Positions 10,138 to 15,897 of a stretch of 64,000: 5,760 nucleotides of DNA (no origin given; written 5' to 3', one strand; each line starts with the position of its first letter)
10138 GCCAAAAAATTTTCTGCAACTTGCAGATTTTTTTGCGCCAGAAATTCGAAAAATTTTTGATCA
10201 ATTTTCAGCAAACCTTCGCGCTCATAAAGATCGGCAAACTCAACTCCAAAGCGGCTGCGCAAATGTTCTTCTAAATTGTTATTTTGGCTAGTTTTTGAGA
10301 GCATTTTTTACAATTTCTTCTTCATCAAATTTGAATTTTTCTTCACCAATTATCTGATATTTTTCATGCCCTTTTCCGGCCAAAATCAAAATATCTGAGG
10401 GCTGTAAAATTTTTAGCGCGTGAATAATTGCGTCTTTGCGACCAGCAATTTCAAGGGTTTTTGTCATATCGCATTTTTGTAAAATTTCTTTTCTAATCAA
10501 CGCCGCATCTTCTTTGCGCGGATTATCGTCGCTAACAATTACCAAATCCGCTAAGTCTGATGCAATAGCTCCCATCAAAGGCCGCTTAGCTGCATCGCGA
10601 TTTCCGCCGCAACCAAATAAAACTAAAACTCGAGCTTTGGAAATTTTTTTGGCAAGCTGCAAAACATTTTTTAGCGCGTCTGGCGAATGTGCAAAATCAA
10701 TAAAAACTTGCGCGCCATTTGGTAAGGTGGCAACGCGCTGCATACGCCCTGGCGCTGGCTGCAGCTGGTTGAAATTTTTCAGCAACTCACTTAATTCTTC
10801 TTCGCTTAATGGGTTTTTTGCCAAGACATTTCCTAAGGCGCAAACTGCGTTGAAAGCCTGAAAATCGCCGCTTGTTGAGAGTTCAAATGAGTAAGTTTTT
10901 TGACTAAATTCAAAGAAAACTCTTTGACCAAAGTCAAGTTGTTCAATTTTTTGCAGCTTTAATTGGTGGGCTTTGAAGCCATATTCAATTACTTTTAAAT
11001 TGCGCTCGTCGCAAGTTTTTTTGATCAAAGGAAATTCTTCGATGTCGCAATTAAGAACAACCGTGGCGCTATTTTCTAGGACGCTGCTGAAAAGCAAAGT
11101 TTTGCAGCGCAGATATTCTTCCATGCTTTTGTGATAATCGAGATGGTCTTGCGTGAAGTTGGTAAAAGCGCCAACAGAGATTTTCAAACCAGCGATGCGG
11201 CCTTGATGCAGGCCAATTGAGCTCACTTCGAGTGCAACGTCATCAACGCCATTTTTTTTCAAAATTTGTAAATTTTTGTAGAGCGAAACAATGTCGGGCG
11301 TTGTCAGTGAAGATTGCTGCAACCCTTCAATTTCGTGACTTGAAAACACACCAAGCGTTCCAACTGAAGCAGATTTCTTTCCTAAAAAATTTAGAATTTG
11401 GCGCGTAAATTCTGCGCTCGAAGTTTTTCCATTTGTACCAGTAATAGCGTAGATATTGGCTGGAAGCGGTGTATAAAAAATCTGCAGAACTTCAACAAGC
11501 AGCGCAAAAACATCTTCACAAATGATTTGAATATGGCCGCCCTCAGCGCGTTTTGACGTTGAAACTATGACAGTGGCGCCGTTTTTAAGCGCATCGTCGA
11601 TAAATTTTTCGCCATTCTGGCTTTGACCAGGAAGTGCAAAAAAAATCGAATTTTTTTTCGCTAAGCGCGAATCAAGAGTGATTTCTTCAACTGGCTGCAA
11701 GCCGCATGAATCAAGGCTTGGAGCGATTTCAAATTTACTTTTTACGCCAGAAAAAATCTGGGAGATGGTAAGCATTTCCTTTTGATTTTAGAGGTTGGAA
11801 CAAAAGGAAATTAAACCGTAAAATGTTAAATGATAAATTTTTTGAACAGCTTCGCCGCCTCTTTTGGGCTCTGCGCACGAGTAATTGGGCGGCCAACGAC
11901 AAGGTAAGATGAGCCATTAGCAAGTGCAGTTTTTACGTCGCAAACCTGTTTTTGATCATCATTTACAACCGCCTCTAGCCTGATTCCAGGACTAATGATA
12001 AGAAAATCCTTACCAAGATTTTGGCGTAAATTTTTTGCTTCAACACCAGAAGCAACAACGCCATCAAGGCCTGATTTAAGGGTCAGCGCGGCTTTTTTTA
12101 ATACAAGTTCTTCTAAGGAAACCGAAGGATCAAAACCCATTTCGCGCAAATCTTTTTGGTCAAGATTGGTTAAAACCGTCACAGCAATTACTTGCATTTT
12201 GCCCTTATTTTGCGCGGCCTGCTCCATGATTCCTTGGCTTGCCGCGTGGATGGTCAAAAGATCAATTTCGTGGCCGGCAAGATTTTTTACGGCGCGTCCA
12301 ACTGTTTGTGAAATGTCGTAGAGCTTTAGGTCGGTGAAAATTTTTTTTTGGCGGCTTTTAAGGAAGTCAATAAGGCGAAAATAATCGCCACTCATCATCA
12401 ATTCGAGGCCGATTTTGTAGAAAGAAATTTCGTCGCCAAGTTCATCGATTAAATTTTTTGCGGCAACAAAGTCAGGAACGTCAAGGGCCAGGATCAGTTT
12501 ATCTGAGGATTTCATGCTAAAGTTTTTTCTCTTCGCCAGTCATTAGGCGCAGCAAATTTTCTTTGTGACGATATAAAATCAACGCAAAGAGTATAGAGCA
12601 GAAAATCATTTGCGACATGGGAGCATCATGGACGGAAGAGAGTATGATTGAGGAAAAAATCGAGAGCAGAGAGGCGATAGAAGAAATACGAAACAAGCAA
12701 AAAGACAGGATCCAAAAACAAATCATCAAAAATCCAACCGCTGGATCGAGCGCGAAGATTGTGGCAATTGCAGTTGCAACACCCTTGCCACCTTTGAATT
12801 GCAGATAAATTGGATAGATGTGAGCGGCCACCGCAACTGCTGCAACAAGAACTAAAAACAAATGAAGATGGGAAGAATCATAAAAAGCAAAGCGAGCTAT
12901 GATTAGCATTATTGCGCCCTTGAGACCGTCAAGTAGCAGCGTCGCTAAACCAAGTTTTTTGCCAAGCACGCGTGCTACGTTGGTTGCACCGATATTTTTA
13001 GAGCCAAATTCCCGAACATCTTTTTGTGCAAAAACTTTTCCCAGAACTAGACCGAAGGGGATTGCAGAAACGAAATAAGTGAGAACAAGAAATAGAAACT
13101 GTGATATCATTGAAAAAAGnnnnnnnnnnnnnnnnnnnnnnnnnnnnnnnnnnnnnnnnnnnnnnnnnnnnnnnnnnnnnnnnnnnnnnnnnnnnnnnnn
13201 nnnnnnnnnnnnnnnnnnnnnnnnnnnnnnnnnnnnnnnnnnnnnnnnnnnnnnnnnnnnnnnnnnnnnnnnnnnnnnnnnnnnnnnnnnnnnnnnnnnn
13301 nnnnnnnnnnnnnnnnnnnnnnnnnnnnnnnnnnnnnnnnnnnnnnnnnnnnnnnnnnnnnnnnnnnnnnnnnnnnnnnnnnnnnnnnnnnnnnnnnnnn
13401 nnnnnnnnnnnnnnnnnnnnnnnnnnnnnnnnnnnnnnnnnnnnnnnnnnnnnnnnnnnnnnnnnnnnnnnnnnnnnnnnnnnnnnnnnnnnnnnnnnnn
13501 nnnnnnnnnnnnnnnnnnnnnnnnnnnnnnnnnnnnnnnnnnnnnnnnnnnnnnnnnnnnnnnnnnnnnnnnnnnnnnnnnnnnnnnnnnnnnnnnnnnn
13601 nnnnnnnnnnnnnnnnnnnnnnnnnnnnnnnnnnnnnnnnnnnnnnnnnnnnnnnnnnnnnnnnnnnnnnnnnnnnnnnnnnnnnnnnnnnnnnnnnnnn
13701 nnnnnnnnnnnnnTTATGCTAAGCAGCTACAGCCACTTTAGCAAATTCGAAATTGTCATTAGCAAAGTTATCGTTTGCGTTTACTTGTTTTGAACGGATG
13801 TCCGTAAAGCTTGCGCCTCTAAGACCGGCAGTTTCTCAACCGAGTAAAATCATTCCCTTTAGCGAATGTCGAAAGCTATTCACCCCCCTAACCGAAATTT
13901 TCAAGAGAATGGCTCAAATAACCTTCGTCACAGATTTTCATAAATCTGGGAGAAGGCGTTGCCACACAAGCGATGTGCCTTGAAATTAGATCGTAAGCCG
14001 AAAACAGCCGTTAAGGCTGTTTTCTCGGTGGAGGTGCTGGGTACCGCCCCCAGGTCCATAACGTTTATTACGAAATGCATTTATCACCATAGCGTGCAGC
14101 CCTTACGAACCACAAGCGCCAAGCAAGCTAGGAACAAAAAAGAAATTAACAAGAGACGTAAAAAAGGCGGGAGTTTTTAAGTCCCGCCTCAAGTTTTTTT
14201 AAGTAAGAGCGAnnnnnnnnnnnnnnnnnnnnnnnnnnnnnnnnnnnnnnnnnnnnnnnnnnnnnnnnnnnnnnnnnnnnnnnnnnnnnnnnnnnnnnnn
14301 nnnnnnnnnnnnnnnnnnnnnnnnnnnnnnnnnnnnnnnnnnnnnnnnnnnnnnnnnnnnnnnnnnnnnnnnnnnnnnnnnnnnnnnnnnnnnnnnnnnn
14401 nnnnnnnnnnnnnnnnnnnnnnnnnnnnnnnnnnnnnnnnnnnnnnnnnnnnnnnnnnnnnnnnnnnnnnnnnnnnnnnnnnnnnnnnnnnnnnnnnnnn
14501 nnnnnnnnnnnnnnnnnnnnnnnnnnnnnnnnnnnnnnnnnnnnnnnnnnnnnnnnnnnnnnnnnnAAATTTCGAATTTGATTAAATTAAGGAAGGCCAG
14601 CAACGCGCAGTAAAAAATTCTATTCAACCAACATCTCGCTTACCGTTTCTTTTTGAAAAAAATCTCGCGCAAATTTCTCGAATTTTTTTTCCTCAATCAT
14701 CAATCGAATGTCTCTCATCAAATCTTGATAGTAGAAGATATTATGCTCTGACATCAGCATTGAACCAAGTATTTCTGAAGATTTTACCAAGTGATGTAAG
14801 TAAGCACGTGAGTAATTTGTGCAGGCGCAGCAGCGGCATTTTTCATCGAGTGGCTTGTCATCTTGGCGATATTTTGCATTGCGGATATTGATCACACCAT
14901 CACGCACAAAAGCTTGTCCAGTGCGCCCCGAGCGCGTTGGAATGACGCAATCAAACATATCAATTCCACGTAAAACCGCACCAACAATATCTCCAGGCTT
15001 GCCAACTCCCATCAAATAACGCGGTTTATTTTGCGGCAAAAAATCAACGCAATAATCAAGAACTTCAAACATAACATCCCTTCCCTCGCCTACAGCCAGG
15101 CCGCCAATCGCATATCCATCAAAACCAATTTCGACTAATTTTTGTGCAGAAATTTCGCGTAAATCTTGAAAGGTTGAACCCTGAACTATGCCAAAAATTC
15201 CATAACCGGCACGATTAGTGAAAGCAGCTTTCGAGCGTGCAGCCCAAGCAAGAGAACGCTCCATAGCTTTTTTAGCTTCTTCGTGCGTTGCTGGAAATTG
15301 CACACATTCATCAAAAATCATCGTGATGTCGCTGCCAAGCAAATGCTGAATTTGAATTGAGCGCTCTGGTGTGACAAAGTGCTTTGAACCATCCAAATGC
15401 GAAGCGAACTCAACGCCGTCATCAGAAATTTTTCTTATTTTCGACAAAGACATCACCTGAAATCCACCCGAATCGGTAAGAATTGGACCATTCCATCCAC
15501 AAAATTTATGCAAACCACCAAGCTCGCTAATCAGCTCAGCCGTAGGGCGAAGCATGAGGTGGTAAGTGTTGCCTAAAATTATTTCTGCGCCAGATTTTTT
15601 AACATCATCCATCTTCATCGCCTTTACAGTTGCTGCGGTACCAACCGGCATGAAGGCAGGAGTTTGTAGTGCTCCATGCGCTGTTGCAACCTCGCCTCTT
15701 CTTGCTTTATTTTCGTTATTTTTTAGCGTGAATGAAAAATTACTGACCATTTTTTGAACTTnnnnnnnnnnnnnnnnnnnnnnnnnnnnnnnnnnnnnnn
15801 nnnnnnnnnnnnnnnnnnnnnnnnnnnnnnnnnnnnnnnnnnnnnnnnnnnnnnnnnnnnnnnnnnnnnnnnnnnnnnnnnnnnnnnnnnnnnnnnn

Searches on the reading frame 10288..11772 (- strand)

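Call 26: search_protein_families(library=pfam, proteins=[window:10288-11772:-], max_evalue=0.00001)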
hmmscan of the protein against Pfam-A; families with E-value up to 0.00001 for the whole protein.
window:10288-11772:- (494 aa): 2 families
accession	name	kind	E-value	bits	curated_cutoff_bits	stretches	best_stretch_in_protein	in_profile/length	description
PF08245.18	Mur_ligase_M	-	8.4e-45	153.6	24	1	110-314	1-198/200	Mur ligase middle domain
PF02875.26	Mur_ligase_C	-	8.6e-29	101.4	28.4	1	342-468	1-127/127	Mur ligase, glutamate ligase domain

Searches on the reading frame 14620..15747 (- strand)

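Call 35: search_protein_families(library=pfam, proteins=[window:14620-15747:-], max_evalue=0.00001)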
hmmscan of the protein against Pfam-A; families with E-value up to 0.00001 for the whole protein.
window:14620-15747:- (375 aa): 1 family
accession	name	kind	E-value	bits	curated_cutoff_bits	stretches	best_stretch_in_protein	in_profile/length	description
PF01702.25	TGT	-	4.1e-157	523.3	26.3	1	14-366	2-354/357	Queuine tRNA-ribosyltransferase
